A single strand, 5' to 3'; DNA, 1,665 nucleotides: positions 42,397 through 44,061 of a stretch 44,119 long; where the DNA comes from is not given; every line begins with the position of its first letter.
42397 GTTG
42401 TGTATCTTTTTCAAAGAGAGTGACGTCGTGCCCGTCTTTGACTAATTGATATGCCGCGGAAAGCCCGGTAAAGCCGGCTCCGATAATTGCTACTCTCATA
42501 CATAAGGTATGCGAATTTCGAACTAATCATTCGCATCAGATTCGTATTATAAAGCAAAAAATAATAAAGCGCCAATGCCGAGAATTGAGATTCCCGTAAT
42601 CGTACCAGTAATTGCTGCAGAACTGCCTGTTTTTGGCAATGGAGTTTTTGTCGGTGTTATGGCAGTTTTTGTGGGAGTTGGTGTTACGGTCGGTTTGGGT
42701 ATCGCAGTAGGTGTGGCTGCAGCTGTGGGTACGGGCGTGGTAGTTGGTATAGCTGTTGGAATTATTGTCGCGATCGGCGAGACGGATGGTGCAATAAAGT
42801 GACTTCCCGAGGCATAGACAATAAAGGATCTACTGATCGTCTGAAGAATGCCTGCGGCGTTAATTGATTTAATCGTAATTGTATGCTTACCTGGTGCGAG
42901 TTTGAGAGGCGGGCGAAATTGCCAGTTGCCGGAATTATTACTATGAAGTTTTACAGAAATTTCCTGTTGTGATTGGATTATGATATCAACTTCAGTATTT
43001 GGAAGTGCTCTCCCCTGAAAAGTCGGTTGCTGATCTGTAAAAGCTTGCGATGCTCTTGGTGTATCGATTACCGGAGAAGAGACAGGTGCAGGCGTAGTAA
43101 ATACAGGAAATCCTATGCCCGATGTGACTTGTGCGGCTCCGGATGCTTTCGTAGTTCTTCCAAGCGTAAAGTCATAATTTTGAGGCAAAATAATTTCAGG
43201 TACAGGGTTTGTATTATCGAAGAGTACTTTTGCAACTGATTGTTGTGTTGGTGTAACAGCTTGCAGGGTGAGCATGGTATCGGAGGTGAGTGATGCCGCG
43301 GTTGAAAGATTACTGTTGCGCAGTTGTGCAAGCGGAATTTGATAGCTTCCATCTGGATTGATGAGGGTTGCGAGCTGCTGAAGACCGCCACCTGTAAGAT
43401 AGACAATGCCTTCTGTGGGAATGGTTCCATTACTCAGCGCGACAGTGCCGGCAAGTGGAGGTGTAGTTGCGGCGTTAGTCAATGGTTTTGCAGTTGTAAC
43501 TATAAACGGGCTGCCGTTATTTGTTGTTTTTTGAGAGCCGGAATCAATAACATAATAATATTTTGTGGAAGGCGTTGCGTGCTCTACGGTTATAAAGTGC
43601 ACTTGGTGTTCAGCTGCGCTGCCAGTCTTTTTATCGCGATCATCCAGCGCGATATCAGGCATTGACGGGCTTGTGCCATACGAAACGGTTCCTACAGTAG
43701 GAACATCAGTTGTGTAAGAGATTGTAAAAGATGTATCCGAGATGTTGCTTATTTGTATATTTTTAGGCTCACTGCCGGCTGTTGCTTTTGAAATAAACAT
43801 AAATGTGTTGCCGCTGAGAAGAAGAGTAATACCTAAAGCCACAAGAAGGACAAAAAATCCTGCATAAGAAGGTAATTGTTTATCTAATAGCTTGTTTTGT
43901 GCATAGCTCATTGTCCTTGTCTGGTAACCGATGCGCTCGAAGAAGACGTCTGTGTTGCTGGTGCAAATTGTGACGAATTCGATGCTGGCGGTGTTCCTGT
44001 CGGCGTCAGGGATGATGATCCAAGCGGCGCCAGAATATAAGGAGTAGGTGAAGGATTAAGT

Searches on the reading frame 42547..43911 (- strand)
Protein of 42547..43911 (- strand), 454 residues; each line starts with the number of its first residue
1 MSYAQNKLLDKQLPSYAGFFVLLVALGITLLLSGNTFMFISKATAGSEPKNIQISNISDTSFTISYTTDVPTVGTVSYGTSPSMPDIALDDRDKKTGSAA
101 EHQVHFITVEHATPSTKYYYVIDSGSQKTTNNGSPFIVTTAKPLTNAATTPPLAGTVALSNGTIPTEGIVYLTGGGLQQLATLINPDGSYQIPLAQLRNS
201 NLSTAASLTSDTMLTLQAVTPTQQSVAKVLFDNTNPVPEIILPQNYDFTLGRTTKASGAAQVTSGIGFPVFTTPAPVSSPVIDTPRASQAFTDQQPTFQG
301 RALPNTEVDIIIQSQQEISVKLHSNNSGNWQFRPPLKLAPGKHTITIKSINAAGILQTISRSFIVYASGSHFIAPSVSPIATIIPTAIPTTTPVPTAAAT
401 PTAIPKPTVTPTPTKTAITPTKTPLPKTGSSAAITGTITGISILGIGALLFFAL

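Call 52: search_protein_families(library=pfam, proteins=[window:42547-43911:-], max_evalue=0.00001)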
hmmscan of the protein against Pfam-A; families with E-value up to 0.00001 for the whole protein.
window:42547-43911:- (454 aa): 2 families
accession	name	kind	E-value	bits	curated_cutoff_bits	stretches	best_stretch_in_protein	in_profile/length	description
PF19077.6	Big_13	-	1e-09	39.2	27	1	292-360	25-94/102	Bacterial Ig-like domain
PF16656.11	Pur_ac_phosph_N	-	4.4e-06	27.6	30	0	49-127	1-83/93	Purple acid Phosphatase, N-terminal domain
